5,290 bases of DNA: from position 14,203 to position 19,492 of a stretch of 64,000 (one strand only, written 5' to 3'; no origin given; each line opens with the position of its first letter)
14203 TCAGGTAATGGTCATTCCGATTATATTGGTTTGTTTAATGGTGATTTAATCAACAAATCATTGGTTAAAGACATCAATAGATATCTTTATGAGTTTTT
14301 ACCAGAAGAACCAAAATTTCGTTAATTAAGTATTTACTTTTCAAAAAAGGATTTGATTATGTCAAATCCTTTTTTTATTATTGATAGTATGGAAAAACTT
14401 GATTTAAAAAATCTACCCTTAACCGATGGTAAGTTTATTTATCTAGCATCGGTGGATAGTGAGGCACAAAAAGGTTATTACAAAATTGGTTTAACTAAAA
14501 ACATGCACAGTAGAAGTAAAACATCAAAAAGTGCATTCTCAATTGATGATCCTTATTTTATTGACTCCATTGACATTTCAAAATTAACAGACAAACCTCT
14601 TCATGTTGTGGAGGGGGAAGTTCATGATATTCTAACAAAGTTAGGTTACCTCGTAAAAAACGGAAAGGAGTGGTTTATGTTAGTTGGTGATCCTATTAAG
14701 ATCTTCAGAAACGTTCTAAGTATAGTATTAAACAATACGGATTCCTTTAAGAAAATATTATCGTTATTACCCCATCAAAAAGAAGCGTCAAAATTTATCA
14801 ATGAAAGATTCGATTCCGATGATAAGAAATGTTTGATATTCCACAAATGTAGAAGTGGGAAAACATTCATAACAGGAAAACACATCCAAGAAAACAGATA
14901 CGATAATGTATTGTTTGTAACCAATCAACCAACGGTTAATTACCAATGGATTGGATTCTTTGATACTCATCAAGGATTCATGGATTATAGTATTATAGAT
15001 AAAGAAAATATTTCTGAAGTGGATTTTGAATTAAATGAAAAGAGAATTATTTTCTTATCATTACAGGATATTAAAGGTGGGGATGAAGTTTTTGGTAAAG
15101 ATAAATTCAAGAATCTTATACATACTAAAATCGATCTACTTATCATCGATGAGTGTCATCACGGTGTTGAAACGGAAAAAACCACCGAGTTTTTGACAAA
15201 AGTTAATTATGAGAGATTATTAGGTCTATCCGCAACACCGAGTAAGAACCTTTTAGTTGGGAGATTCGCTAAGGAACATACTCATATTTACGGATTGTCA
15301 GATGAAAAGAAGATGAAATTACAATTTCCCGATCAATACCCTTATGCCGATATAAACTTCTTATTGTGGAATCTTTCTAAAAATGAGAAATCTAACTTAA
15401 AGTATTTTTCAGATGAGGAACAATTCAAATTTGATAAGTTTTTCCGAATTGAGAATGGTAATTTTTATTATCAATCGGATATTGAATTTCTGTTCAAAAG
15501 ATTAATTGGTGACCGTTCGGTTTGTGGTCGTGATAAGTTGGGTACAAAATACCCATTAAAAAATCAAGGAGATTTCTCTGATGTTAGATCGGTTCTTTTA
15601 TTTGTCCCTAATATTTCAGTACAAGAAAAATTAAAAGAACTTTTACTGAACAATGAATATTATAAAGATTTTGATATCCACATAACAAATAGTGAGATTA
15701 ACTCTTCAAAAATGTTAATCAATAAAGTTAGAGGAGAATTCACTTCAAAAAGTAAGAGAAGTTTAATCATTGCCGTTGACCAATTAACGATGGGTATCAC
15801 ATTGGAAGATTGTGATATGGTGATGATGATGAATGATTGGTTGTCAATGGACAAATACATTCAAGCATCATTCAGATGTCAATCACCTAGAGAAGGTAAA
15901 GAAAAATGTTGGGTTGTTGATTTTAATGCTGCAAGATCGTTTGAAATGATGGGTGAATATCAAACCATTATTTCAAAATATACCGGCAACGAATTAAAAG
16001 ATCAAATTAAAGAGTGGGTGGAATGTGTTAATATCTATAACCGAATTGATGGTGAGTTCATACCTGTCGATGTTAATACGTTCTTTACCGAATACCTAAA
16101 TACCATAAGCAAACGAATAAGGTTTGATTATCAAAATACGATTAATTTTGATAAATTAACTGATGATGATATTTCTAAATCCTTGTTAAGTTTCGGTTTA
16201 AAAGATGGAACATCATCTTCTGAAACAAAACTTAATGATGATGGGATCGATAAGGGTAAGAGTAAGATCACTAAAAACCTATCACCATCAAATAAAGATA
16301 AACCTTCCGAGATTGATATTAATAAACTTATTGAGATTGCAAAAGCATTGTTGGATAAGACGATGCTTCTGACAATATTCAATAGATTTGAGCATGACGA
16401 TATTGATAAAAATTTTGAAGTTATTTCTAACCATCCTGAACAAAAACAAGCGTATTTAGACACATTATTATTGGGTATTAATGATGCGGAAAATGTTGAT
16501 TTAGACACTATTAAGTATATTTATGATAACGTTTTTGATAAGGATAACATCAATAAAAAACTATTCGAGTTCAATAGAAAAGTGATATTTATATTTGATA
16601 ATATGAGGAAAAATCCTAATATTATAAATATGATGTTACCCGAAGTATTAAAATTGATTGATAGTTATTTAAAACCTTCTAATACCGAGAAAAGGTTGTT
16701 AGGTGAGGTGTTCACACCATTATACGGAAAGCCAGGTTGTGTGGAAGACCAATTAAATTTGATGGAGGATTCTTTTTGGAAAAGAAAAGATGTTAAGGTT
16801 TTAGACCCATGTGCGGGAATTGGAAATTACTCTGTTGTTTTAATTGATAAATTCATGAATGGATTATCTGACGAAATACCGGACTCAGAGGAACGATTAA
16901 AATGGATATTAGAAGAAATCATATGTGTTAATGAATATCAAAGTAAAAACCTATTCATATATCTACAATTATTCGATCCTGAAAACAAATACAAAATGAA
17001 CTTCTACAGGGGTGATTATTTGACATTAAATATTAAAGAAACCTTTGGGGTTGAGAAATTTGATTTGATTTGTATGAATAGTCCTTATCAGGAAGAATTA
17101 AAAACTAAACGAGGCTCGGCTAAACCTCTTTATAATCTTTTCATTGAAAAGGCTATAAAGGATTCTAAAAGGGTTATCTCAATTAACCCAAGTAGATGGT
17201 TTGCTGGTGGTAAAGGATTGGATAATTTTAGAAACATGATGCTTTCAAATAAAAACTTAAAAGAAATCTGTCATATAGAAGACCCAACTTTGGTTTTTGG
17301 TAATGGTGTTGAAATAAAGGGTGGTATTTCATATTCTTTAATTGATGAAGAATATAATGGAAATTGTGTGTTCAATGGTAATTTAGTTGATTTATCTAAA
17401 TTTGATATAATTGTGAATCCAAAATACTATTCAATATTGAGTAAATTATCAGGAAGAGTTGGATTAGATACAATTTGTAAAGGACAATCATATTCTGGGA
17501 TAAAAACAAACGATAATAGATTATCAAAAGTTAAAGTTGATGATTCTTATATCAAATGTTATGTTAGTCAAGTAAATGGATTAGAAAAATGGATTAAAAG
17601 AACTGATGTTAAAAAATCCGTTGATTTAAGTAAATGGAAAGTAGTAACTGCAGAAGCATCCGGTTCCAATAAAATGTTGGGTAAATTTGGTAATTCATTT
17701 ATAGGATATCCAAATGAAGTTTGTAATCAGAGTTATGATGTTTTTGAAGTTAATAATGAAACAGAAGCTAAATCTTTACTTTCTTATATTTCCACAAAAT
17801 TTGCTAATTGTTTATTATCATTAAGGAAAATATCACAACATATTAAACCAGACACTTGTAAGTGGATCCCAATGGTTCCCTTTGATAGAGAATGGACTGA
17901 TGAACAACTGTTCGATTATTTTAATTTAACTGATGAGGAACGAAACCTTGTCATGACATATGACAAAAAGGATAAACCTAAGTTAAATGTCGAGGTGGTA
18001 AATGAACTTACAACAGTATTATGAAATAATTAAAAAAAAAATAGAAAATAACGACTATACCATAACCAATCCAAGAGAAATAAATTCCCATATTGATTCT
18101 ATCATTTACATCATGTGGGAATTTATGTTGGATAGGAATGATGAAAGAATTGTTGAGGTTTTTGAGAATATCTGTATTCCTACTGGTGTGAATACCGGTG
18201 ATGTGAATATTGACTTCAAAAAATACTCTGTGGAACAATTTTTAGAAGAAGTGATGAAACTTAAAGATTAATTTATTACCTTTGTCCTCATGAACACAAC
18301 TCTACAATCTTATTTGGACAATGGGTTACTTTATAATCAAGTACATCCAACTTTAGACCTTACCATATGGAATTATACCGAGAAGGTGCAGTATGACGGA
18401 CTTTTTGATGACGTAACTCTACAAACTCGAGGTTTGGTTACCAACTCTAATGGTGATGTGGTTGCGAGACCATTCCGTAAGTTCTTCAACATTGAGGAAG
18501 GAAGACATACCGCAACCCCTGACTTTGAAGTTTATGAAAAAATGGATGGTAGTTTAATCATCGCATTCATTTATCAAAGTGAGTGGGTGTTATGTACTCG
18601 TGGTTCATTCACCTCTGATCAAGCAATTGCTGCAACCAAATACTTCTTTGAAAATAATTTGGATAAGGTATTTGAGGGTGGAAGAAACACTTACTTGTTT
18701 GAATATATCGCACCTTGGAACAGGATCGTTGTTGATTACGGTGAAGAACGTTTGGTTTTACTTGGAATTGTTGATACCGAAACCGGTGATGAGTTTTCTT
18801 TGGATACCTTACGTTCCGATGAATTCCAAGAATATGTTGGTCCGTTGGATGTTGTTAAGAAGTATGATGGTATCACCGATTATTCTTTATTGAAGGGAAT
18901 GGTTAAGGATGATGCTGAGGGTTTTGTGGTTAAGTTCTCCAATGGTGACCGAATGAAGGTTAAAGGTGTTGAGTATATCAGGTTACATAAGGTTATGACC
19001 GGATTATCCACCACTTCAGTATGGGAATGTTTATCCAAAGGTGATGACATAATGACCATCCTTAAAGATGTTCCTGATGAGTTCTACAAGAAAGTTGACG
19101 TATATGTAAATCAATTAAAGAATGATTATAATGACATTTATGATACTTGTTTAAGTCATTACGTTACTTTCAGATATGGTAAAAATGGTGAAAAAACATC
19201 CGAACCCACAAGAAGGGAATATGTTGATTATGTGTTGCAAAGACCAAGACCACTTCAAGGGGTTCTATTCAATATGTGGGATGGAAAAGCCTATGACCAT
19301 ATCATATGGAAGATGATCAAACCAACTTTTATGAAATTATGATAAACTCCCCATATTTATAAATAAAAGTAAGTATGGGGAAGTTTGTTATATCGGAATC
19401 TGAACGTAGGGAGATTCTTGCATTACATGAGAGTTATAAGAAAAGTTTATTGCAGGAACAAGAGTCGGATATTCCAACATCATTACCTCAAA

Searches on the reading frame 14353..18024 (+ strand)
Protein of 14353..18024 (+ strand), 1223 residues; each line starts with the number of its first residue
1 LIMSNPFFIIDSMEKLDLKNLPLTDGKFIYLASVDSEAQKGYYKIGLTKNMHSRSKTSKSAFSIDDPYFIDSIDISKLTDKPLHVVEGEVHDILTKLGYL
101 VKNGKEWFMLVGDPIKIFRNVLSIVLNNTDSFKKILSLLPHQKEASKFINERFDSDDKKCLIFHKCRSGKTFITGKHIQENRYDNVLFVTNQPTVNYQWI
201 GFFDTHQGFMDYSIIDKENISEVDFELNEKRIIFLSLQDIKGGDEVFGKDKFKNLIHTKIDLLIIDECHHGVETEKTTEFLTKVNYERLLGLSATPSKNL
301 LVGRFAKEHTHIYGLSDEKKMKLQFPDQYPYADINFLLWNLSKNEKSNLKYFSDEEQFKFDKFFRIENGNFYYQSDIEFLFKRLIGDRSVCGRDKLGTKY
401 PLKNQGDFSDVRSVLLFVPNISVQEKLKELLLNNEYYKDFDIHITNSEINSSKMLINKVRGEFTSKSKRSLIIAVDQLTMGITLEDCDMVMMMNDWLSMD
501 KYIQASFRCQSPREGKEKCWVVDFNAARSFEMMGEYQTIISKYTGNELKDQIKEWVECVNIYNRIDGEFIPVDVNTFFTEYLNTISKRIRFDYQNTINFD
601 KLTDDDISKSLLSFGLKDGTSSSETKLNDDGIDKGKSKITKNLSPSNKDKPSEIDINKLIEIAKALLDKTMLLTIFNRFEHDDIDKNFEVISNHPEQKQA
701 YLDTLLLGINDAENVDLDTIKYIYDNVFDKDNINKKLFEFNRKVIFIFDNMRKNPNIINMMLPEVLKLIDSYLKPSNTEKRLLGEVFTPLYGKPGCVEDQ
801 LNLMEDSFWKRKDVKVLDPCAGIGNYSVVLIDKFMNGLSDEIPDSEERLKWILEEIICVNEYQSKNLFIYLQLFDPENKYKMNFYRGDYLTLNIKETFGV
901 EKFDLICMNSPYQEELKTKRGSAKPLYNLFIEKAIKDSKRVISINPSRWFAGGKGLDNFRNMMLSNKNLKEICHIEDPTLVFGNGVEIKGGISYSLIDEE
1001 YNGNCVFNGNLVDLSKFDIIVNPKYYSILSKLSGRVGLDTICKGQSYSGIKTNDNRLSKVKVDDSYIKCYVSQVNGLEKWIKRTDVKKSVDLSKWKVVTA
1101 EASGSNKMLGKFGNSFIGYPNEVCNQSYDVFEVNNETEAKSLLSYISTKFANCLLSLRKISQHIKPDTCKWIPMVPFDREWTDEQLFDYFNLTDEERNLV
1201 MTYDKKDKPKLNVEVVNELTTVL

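Call 12: search_protein_families(library=pfam, proteins=[window:14353-18024:+], max_evalue=0.01)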
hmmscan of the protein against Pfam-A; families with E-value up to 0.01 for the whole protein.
window:14353-18024:+ (1223 aa): 6 families
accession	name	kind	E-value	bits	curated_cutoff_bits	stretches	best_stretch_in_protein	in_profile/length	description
PF04851.21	ResIII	-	1.8e-20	74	22.5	1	136-297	2-163/164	Type III restriction enzyme, res subunit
PF07669.17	Eco57I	-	2.5e-14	54.2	25.3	1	891-980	69-169/171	Eco57I restriction-modification methylase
PF10544.15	T5orf172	-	1.3e-06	29.2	20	1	28-110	2-88/101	T5orf172 domain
PF00271.37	Helicase_C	-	2.4e-06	28.2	23.5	1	411-509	15-106/110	Helicase conserved C-terminal domain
PF18766.7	SWI2_SNF2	-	7.8e-05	22.9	26.7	1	141-298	1-157/221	SWI2/SNF2 ATPase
PF13455.12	MUG113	-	0.0065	17.5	22.3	0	43-111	1-62/73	Meiotically up-regulated gene 113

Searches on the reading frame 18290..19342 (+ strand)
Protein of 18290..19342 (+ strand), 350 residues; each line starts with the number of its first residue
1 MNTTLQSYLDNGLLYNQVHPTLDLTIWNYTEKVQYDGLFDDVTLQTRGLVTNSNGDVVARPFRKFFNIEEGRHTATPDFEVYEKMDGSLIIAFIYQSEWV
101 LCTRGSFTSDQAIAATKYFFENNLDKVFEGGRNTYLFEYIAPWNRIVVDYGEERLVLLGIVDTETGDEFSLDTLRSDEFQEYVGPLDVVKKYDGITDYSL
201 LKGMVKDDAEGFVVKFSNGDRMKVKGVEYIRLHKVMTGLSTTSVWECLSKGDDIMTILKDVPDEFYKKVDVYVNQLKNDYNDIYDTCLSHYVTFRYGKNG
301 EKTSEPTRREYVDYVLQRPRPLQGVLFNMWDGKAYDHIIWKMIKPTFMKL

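Call 12: search_protein_families(library=pfam, proteins=[window:18290-19342:+], max_evalue=0.01)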
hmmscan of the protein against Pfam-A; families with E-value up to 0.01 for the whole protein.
window:18290-19342:+ (350 aa): 2 families
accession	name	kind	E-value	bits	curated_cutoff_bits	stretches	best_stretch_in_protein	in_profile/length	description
PF09511.15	RNA_lig_T4_1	-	7.2e-18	65.7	28.3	1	46-220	2-211/227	RNA ligase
PF09414.15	RNA_ligase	-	0.00024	21.7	27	1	79-224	3-170/171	RNA ligase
